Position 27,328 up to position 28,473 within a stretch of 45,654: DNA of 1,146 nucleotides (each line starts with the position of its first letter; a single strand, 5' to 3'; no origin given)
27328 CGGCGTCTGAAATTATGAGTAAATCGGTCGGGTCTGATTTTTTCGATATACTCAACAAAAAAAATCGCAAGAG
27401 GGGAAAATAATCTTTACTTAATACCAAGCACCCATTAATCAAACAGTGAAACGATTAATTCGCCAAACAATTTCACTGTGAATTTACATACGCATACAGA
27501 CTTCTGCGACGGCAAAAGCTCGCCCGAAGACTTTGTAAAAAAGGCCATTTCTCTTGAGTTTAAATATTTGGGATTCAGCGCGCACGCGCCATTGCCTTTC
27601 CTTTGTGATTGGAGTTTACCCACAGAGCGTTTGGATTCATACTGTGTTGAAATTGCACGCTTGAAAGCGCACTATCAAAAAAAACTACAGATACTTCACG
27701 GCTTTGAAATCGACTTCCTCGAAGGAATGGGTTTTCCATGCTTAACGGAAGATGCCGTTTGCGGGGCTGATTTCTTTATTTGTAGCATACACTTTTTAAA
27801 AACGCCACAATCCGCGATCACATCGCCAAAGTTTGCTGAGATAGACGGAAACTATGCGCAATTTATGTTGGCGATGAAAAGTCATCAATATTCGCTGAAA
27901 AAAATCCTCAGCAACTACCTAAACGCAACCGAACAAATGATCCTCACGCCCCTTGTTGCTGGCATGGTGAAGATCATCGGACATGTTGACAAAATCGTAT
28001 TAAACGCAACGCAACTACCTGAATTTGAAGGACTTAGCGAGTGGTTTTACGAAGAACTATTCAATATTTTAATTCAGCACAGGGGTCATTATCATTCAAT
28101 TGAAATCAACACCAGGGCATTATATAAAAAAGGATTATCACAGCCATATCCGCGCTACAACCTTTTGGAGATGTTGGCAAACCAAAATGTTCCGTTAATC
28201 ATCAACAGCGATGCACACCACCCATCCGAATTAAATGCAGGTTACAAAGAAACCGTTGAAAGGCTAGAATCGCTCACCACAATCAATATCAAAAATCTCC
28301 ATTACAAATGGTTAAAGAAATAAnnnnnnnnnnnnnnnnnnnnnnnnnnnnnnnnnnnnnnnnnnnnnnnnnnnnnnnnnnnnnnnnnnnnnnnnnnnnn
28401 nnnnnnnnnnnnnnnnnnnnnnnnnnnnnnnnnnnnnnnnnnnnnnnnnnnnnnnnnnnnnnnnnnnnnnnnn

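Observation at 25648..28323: ATP-grasp ligase + dead HAD + PHP phosphoesterase embedded in a phosphonate-catabolic cassette: steps absent from the AEP pathways I know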

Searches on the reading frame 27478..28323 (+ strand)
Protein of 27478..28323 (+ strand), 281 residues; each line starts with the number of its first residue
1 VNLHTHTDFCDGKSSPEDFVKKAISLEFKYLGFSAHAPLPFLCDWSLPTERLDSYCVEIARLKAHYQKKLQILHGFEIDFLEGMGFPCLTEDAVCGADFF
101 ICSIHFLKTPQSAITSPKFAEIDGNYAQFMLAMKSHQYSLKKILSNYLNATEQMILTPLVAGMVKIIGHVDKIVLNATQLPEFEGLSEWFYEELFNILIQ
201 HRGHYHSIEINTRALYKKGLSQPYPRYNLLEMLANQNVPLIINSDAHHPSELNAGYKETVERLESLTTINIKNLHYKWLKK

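Call 4: search_protein_families(library=pfam, proteins=[window:27478-28323:+], max_evalue=0.01)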
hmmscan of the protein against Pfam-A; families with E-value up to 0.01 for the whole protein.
window:27478-28323:+ (281 aa): 1 family
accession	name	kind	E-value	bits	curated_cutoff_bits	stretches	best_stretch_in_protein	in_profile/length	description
PF02811.25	PHP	-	1.6e-14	55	26.4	1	3-212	2-163/164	PHP domain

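Call 5: search_protein_families(library=ncbifam, proteins=[window:27478-28323:+], max_evalue=0.01)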
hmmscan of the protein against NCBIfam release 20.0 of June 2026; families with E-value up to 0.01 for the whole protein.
window:27478-28323:+ (281 aa): 10 families
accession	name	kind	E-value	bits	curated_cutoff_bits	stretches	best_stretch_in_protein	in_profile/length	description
TIGR01856.1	hisJ_fam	subfamily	2.9e-37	128.7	90.2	1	2-260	2-251/252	histidinol-phosphatase HisJ family protein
NF005996.1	PRK08123.1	equivalog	3.8e-31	108.3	133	1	4-258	4-260/262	histidinol-phosphatase HisJ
NF005596.0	PRK07328.1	subfamily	1.2e-22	80.6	202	1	2-267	5-251/269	histidinol-phosphatase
NF005235.0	PRK06740.1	equivalog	1e-12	48.2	442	1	49-268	118-315/335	histidinol phosphate phosphatase domain-containing protein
NF005928.0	PRK07945.1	equivalog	1.6e-11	44.1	250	1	2-115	101-212/337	PHP domain-containing protein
NF006375.0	PRK08609.1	equivalog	1.7e-09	36.8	426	1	2-105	338-438/571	DNA polymerase/3'-5' exonuclease PolX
NF004981.0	PRK06361.1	equivalog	2.6e-06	27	117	1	2-38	3-39/217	histidinol phosphate phosphatase domain-containing protein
NF006251.0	PRK08392.1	equivalog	7.1e-06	25.6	212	1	1-109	2-100/216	hypothetical protein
NF006702.0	PRK09248.1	domain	0.0009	18.8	264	0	204-253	152-201/246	PHP domain-containing protein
NF047791.1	RNaseRnm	equivalog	0.0064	15.8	375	0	2-36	4-38/275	RNase RNM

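Call 24: find_homologous_proteins(query=window:27478-28323:+)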
Query window:27478-28323:+ (281 aa): 50 proteins with E <= 0.001 among 336 candidates.
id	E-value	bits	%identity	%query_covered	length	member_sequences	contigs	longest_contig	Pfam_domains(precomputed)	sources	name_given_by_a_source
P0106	1.7e-187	640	99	100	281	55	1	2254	PF02811.27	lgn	-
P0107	3.2e-163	560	85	100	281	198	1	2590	PF02811.27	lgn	-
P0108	6.7e-130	451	69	100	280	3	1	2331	PF02811.27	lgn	-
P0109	3.2e-129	448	69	100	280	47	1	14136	PF02811.27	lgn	-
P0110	8.3e-119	414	65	100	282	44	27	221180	PF02811.27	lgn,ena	-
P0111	1.2e-113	397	62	98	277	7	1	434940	PF02811.27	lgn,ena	-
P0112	9.6e-112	391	59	99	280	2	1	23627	PF02811.27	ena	-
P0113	3.0e-108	380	58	99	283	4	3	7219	PF02811.27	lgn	-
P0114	6.4e-107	375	58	98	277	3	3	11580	PF02811.27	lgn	-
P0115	5.1e-105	369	59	98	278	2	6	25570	PF02811.27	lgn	-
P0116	4.6e-101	356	70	81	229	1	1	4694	PF02811.27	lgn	-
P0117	5.9e-93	330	52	98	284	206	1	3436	PF02811.27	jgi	jgi:histidinol-phosphatase (PHP family)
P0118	3.3e-87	311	53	99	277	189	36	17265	PF02811.27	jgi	jgi:histidinol-phosphatase (PHP family)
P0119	3.5e-86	307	51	99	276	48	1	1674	PF02811.27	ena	-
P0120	3.7e-86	307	52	99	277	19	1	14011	PF02811.27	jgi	-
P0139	6.9e-58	214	40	91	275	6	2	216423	PF02811.27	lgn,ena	-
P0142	1.3e-40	158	37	89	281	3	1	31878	PF02811.27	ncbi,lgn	-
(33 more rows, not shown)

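Call 26: find_related_loci(query=A2, collection=genome_contigs, flank=10000)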
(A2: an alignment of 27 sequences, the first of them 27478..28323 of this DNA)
Query A2 (281 aa) in genome_contigs; peptide patterns used: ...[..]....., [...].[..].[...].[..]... (x = any residue, [..] = any of these).
600 stretches matched a pattern (row limit reached: there are more); 579 encode a relative of the query (tblastn E <= 1e-3); the best 80 are kept; 80 distinct loci.
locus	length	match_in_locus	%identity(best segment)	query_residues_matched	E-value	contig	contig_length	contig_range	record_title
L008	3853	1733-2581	51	1-281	1e-96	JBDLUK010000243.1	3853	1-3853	MAG: Bacteroidota bacterium isolate littlewindriver_2019_sw_WHONDRS-S19S_0009_B_bin.18 scaffold_574047, whole genome sho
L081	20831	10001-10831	52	1-278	7e-91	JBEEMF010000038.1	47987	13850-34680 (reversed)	MAG: Bacteroidota bacterium isolate columbiariver2_2019_sw_WHONDRS-S19S_0076_B_bin.9 scaffold_1350077, whole genome shot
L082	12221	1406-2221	41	1-280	1e-67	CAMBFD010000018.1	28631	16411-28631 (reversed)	MAG: Chitinophaga pinensis isolate TrE-25oct19-137 genome assembly, contig: TrE-25oct19-C1420, whole genome shotgun sequ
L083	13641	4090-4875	40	1-264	4e-65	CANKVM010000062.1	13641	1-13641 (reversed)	MAG: Flavobacteriales bacterium isolate ZE-13may13-36 genome assembly, contig: ZE-13may13-C4305, whole genome shotgun se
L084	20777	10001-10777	34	2-266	6e-48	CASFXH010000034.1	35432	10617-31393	uncultured Parabacteroides sp. isolate T19_L4_323323_idba_bin.154 genome assembly, contig: T19_L4_323323_idba_bin.154.fa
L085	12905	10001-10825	34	2-279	1e-47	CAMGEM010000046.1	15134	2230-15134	MAG: uncultured Parabacteroides sp. isolate SRR11551369_bin.4_metaWRAP_v1.3_MAG genome assembly, contig: ERZ11473979.151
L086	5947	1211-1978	35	2-263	3e-47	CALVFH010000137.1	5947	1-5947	MAG: uncultured Parabacteroides sp. isolate BRZ_RA__bin30 genome assembly, contig: BRZ_RA__NODE_23110_length_5947_cov_7.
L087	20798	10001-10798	33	2-275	3e-47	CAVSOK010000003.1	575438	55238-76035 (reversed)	MAG: uncultured Cytophagales bacterium isolate MFD03250.bin.2.36 genome assembly, contig: contig_13196, whole genome sho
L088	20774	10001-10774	35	2-265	1e-46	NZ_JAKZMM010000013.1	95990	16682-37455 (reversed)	Parabacteroides faecalis strain AGMB00274 contig00013, whole genome shotgun sequence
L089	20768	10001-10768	35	2-266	1e-46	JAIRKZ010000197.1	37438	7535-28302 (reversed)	MAG: Tannerellaceae bacterium isolate Cc175_bin27 k119_1434202, whole genome shotgun sequence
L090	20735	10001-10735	35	2-252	4e-46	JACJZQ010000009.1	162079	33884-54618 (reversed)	MAG: Flavobacteriales bacterium isolate HK-STAS-BACT-68 HK-STAS-BACT-68_9, whole genome shotgun sequence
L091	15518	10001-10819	36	1-280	8e-46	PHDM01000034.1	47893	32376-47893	MAG: Bacteroidetes bacterium HGW-Bacteroidetes-17 08E140C01_z5_2013_Ig3399_v2_scaffold_1398, whole genome shotgun sequen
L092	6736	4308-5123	34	2-278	7e-46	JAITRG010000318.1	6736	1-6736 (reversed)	MAG: Tannerellaceae bacterium isolate Roe453_bin14 k119_1452399, whole genome shotgun sequence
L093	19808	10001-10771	35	2-264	4e-45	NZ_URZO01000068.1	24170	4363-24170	Uncultured Parabacteroides sp. isolate UMGS1511, whole genome shotgun sequence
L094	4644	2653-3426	35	2-265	3e-45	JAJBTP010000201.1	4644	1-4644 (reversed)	MAG: Tannerellaceae bacterium isolate U_126881 U_126881=NODE_1784_length_4644_cov_7.131401, whole genome shotgun sequenc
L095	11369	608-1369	34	2-263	5e-45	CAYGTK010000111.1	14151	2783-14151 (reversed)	MAG TPA_asm: uncultured Chitinophagaceae bacterium isolate ERP117304_co3_226 genome assembly, contig: NODE_6027_length_1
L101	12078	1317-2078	36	2-266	6e-44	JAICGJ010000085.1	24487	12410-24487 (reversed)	MAG: Chryseolinea sp. isolate CF_bin.38 k141_293375_length_24487_cov_12.2000, whole genome shotgun sequence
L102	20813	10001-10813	32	2-278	4e-44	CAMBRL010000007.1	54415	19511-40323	MAG: Chitinophaga pinensis isolate MiH-14oct19-92 genome assembly, contig: MiH-14oct19-C922, whole genome shotgun sequen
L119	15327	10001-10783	33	1-275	5e-41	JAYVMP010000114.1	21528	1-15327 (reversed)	MAG: Bacteroidota bacterium isolate GL61_DN_concoct_96 GL61_DN_concoct_96_113, whole genome shotgun sequence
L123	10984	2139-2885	33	2-261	1e-40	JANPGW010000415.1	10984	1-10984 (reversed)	MAG: Saprospiraceae bacterium isolate VAR_69_metabat_271 VAR_69_k141_3247021, whole genome shotgun sequence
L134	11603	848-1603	34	2-266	3e-40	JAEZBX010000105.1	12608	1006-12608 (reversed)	MAG: Bacteroidetes bacterium isolate OH_CBrB_217 k127_2471756, whole genome shotgun sequence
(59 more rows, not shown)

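Call 55: find_encoding_contigs(protein=P0142, flank=9000, max_places=2)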
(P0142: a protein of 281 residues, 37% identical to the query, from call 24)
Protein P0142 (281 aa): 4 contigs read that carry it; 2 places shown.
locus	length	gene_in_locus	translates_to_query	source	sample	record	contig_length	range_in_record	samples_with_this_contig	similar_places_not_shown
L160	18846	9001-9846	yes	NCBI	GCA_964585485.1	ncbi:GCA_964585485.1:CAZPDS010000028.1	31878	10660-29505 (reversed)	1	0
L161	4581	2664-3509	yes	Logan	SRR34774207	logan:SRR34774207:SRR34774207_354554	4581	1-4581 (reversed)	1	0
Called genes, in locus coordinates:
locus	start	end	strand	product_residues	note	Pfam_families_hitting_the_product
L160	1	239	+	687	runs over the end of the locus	PF13510:Fer2_4, PF10588:NADH-G_4Fe-4S_3, PF12838:Fer4_7, PF13237:Fer4_10 (weak), PF14697:Fer4_21 (weak), PF02906:Fe_hyd_lg_C, PF02256:Fe_hyd_SSU, PF01257:2Fe-2S_thioredx, +2 more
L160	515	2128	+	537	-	PF00037:Fer4 (weak), PF02906:Fe_hyd_lg_C, PF04060:FeS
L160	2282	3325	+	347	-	PF07228:SpoIIE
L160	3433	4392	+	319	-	PF00962:A_deaminase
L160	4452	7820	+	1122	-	PF00133:tRNA-synt_1, PF09334:tRNA-synt_1g (weak), PF08264:Anticodon_1, PF19302:DUF5915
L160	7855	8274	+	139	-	PF01258:zf-dskA_traR (weak)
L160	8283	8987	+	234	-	PF01252:Peptidase_A8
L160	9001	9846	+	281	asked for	PF02811:PHP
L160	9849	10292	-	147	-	PF13673:Acetyltransf_10, PF00583:Acetyltransf_1, PF13508:Acetyltransf_7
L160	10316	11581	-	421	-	PF13505:OMP_b-brl (weak)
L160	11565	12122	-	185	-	PF07638:Sigma70_ECF (faint), PF04542:Sigma70_r2, PF08281:Sigma70_r4_2, PF04545:Sigma70_r4 (weak)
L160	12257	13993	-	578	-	PF00005:ABC_tran, PF02463:SMC_N (weak), PF13401:AAA_22 (faint), PF13304:AAA_21 (weak), PF02463:SMC_N (weak), PF00005:ABC_tran, PF08352:oligo_HPY (weak)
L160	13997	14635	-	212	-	PF01227:GTP_cyclohydroI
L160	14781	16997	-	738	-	PF13623:SurA_N_2, PF13624:SurA_N_3 (weak), PF13145:Rotamase_2 (faint), PF13616:Rotamase_3, PF00639:Rotamase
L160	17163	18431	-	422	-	PF01595:CNNM, PF00571:CBS (weak), PF03471:CorC_HlyC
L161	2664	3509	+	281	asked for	PF02811:PHP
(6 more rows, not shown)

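Call 56: find_encoding_contigs(protein=P0139, flank=9000, max_places=2)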
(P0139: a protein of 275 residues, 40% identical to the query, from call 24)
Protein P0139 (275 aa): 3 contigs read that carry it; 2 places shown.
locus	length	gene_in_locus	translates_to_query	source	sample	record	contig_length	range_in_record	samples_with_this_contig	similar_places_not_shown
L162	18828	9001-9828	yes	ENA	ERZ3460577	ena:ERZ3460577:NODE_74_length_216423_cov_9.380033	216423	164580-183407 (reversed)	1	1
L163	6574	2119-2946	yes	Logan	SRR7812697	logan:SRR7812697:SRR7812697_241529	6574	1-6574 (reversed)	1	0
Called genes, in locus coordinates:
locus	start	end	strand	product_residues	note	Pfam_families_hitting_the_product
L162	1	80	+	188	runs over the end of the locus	-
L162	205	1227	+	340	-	-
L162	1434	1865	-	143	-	-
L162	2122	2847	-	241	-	PF13505:OMP_b-brl, PF13568:OMP_b-brl_2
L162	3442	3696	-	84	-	-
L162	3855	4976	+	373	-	PF20703:nSTAND1 (faint), PF01637:ATPase_2, PF07693:KAP_NTPase (weak), PF13191:AAA_16, PF25201:nSTAND6 (faint), PF13173:AAA_14 (faint), PF13401:AAA_22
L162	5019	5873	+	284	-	-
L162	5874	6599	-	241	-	PF03932:CutC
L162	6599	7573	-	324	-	PF01112:Asparaginase_2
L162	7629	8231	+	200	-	PF13302:Acetyltransf_3, PF00583:Acetyltransf_1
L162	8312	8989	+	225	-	PF00702:Hydrolase, PF13419:HAD_2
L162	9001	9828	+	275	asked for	PF02811:PHP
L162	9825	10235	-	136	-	PF00903:Glyoxalase (weak), PF22677:Ble-like_N (weak)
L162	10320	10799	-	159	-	PF13801:Metal_resist, PF07813:LTXXQ (weak)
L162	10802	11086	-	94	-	-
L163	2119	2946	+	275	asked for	PF02811:PHP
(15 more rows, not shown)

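Call 58: search_protein_families(library=pfam, proteins=[L095:54-554:+, L095:2768-3307:-, L101:619-1197:+, L101:3440-4027:-, L102:12359-13669:-, L119:7288-9933:+, L123:534-2099:+, L123:4529-5659:+, L134:5-838:+, L134:2994-3821:-], max_evalue=0.001)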
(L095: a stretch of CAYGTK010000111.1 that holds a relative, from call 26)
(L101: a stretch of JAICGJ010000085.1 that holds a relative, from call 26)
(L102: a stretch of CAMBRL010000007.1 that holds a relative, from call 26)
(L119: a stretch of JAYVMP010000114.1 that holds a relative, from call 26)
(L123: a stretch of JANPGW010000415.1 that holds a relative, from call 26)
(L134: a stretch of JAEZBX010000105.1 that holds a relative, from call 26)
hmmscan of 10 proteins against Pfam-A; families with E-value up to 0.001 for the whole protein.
L095:54-554:+ (166 aa): 0 families

L095:2768-3307:- (179 aa): 0 families

L101:619-1197:+ (192 aa): 6 families
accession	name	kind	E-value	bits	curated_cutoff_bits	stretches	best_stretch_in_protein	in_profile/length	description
PF07883.17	Cupin_2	-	6.4e-11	42.3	27.2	1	120-185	4-69/70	Cupin domain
PF01381.28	HTH_3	-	1e-09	38.7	23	1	14-67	1-54/55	Helix-turn-helix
PF12844.13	HTH_19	-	8.3e-09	35.7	30.2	1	12-70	2-60/64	Helix-turn-helix domain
PF13560.12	HTH_31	-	1.4e-07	32.1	27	1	10-59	2-52/64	Helix-turn-helix domain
PF13413.12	HTH_25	-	2.4e-05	24.5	24.6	1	15-46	3-34/62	Helix-turn-helix domain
PF05118.21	Asp_Arg_Hydrox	-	0.00038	20.8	22.6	1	141-188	108-155/157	Aspartyl/Asparaginyl beta-hydroxylase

L101:3440-4027:- (195 aa): 0 families

L102:12359-13669:- (436 aa): 6 families
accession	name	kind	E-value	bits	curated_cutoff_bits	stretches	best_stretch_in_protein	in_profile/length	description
PF01071.24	GARS_A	-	1.3e-70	237.6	27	1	109-303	1-194/194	Phosphoribosylglycinamide synthetase, ATP-grasp (A) domain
PF02844.21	GARS_N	-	8.3e-34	116.8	29.5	1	6-108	2-100/100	Phosphoribosylglycinamide synthetase, N domain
PF02843.22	GARS_C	-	1.9e-29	102.2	34.8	1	338-425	1-91/92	Phosphoribosylglycinamide synthetase, C domain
PF02655.19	ATP-grasp_3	-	1.3e-05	25.8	23.2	1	139-298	30-157/160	ATP-grasp domain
PF02222.28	ATP-grasp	-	0.00038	20.6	27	1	117-208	2-87/179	ATP-grasp domain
PF02786.22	CPSase_L_D2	-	0.0009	19.3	19.8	0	112-213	3-105/211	Carbamoyl-phosphate synthase L chain, ATP binding domain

L119:7288-9933:+ (881 aa): 11 families
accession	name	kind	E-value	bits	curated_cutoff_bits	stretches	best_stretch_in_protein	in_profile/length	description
PF12770.12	CHAT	-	3.3e-58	197.8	24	1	607-881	16-289/289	CHAT domain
PF13424.12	TPR_12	-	1.7e-39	134.3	30.1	4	211-286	2-77/77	Tetratricopeptide repeat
PF13374.12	TPR_10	-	7.3e-30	102.5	27.5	3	255-294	3-42/42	Tetratricopeptide repeat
PF00515.34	TPR_1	-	8e-17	60.7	27.8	1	254-284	1-31/34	Tetratricopeptide repeat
PF07719.23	TPR_2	-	1.6e-15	56.3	27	0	254-286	1-33/34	Tetratricopeptide repeat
PF24885.1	TPR_NPHP3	-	1.1e-12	48.3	100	1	95-185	108-197/239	Nephrocystin-3 TPR domain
PF13181.12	TPR_8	-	5.5e-09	35.9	25.7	0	256-285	3-32/34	Tetratricopeptide repeat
PF13432.12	TPR_16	-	5.3e-07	30.4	32.7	0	182-237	9-56/65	Tetratricopeptide repeat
PF14559.12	TPR_19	-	6.9e-06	26.7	25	0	58-80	32-54/68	Tetratricopeptide repeat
PF17874.7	TPR_MalT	-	4.2e-05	23.4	45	0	70-205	24-157/336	MalT-like TPR region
PF10516.15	SHNi-TPR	-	0.00031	20.6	21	0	298-323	3-28/38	SHNi-TPR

L123:534-2099:+ (521 aa): 2 families
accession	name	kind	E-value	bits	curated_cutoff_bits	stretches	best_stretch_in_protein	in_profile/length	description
PF13520.12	AA_permease_2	-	1e-48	166.8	27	1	34-495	4-425/427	Amino acid permease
PF00324.27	AA_permease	-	7e-29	101.3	24.6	1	49-513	14-465/470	Amino acid permease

L123:4529-5659:+ (376 aa): 1 family
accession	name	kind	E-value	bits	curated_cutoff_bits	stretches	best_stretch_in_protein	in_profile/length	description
PF00266.25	Aminotran_5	-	2.2e-22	80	21.5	1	24-301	30-312/371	Aminotransferase class-V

L134:5-838:+ (277 aa): 1 family
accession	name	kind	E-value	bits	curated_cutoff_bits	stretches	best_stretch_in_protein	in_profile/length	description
PF01263.26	Aldose_epim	-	2.7e-82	277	27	1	2-273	56-299/299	Aldose 1-epimerase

L134:2994-3821:- (275 aa): 1 family
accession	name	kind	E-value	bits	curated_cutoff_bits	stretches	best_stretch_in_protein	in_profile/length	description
PF00582.32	Usp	-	1.3e-32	113.8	24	2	3-144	4-141/141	Universal stress protein family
